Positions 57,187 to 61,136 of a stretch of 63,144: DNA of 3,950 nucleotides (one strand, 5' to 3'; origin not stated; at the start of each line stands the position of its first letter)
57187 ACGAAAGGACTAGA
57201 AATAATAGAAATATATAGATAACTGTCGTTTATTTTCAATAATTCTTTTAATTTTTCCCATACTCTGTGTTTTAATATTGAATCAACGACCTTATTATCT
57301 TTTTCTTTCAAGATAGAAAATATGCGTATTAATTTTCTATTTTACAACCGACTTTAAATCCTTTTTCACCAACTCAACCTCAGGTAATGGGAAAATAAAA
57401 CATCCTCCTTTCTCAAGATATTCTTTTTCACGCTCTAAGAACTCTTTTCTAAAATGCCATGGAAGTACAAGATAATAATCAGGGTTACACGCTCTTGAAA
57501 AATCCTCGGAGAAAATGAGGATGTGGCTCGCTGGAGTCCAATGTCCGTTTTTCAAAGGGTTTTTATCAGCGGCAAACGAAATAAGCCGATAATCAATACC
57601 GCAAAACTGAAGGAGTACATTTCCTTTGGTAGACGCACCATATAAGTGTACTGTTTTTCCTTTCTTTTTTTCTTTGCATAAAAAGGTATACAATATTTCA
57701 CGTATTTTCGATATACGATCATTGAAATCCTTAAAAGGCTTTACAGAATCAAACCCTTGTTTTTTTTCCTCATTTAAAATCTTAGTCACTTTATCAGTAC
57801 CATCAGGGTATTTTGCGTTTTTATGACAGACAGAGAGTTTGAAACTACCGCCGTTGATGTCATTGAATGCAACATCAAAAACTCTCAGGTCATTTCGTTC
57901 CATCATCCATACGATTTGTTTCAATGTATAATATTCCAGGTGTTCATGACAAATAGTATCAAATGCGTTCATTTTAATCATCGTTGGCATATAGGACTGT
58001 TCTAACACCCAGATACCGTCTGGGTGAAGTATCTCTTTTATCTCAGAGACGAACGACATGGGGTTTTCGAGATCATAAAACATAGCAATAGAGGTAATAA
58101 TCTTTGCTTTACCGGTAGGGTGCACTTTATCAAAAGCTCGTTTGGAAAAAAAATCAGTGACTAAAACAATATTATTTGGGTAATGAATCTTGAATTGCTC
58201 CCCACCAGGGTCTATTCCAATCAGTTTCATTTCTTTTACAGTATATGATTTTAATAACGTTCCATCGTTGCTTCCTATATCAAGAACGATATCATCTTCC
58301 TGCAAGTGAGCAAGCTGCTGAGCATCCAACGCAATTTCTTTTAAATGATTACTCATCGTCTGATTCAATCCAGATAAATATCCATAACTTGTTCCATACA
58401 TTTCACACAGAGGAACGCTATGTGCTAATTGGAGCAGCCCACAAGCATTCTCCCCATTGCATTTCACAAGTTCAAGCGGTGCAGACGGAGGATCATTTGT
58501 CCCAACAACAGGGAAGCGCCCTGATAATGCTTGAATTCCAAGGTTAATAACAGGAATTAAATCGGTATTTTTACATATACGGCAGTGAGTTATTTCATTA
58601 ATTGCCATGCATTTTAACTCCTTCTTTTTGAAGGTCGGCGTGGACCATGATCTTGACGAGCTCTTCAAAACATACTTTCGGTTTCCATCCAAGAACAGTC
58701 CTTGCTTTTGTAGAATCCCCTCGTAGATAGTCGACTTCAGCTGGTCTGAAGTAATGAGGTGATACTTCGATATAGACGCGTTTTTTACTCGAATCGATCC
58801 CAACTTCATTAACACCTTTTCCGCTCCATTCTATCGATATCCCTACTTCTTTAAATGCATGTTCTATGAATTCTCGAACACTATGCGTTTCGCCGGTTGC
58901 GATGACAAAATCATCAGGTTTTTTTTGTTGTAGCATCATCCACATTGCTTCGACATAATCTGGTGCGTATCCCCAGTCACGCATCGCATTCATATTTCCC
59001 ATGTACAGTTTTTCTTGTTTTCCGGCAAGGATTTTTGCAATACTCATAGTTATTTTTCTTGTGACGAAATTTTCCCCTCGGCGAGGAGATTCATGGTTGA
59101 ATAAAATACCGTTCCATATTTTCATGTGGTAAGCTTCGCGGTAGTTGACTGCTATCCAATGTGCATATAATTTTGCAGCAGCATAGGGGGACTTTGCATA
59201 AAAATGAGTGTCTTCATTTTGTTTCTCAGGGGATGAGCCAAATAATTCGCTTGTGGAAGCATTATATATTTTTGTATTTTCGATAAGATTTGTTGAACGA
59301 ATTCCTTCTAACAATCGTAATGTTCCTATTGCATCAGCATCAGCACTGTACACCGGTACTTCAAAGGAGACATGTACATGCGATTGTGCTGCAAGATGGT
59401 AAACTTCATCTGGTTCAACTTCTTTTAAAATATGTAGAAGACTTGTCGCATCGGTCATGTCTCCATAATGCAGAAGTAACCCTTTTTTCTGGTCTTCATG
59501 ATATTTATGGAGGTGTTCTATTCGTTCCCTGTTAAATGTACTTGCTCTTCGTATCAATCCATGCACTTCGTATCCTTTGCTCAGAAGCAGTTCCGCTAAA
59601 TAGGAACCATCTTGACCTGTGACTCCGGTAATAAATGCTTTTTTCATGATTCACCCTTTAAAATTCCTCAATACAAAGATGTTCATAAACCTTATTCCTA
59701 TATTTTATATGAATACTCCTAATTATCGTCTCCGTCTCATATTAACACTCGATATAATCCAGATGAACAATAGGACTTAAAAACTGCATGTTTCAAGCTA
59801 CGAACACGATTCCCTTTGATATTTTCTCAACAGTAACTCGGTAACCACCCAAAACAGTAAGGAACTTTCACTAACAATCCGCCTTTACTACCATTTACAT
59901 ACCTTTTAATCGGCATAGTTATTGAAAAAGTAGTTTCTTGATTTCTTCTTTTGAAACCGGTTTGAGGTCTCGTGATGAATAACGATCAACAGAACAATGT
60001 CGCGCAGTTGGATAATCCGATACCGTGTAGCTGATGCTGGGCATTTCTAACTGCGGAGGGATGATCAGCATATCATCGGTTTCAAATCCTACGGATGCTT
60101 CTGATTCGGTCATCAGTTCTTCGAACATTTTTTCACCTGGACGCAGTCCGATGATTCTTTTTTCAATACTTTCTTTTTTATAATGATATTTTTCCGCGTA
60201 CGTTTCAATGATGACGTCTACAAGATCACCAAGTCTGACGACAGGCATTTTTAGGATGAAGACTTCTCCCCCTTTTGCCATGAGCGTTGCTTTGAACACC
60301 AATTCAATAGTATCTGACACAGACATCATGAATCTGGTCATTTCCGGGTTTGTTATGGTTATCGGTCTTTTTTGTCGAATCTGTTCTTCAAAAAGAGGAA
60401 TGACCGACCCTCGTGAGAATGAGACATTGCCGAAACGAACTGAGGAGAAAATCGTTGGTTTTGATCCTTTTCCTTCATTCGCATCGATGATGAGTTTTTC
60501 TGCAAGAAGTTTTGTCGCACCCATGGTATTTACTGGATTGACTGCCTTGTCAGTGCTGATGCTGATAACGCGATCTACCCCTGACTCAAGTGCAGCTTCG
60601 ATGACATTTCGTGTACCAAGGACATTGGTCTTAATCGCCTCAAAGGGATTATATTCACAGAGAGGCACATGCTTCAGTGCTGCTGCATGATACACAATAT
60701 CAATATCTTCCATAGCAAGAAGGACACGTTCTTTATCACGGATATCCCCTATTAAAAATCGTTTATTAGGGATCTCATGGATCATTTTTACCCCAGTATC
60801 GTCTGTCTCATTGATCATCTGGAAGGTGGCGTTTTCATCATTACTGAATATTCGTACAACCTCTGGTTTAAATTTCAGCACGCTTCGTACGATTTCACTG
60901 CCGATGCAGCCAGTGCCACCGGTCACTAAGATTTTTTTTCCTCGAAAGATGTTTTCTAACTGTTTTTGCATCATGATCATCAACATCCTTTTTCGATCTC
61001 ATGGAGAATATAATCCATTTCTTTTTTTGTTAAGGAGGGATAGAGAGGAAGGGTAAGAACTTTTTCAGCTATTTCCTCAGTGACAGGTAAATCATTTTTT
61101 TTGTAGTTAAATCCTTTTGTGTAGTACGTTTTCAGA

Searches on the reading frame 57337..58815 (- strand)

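Call 65: search_protein_families(library=pfam, proteins=[window:57337-58815:-], max_evalue=0.00001)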
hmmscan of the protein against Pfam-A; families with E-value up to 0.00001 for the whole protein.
window:57337-58815:- (492 aa): 3 families
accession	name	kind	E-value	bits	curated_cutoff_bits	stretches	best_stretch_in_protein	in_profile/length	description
PF08484.17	Methyltransf_14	-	2.8e-49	167.4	23.5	1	320-478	2-160/160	C-methyltransferase C-terminal domain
PF13489.12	Methyltransf_23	-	1.9e-13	50.9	27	1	168-312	17-161/164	Methyltransferase domain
PF08421.16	Methyltransf_13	-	1.2e-11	45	31.3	1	78-140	1-62/62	Putative zinc binding domain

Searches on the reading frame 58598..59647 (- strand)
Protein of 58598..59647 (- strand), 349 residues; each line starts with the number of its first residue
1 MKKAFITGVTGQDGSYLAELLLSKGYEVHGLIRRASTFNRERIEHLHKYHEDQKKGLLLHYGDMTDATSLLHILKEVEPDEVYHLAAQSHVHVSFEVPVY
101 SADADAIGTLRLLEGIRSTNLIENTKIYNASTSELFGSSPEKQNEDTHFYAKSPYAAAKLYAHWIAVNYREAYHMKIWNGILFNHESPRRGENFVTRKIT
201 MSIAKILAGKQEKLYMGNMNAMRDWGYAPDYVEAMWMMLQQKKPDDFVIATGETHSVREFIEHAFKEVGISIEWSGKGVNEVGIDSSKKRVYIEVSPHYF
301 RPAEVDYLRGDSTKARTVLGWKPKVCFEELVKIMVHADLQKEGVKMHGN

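Call 65: search_protein_families(library=pfam, proteins=[window:58598-59647:-], max_evalue=0.00001)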
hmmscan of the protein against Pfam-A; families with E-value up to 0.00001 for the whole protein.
window:58598-59647:- (349 aa): 3 families
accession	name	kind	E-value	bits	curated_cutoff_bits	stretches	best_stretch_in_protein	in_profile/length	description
PF16363.11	GDP_Man_Dehyd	-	3.2e-146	487.5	27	1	5-334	1-332/332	GDP-mannose 4,6 dehydratase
PF01370.27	Epimerase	-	1.5e-69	234.5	20.9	1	5-250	2-240/240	NAD dependent epimerase/dehydratase family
PF02719.21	Polysacc_synt_2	-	2.4e-06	27.4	20.2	1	5-114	2-113/293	Polysaccharide biosynthesis protein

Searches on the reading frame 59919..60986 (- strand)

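Call 65: search_protein_families(library=pfam, proteins=[window:59919-60986:-], max_evalue=0.00001)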
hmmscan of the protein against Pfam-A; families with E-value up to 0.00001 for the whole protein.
window:59919-60986:- (355 aa): 8 families
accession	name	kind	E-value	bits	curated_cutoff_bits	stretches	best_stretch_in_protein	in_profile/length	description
PF02719.21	Polysacc_synt_2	-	5.3e-105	351.2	20.2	1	19-309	1-291/293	Polysaccharide biosynthesis protein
PF01370.27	Epimerase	-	3e-25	89.5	20.9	1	19-236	1-227/240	NAD dependent epimerase/dehydratase family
PF16363.11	GDP_Man_Dehyd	-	2.9e-19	70.1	27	1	20-147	1-131/332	GDP-mannose 4,6 dehydratase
PF01073.25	3Beta_HSD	-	7.4e-19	68.3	22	1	20-151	1-122/280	3-beta hydroxysteroid dehydrogenase/isomerase family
PF04321.23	RmlD_sub_bind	-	2.7e-12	46.8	27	1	18-169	2-139/287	RmlD substrate binding domain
PF07993.18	NAD_binding_4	-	1.5e-10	41.1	20.1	1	21-152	1-143/258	Male sterility protein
PF05368.20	NmrA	-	1.2e-07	32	27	1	17-226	3-195/298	NmrA-like family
PF13460.12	NAD_binding_10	-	1.7e-07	31.7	27.2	1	23-153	1-106/184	NAD(P)H-binding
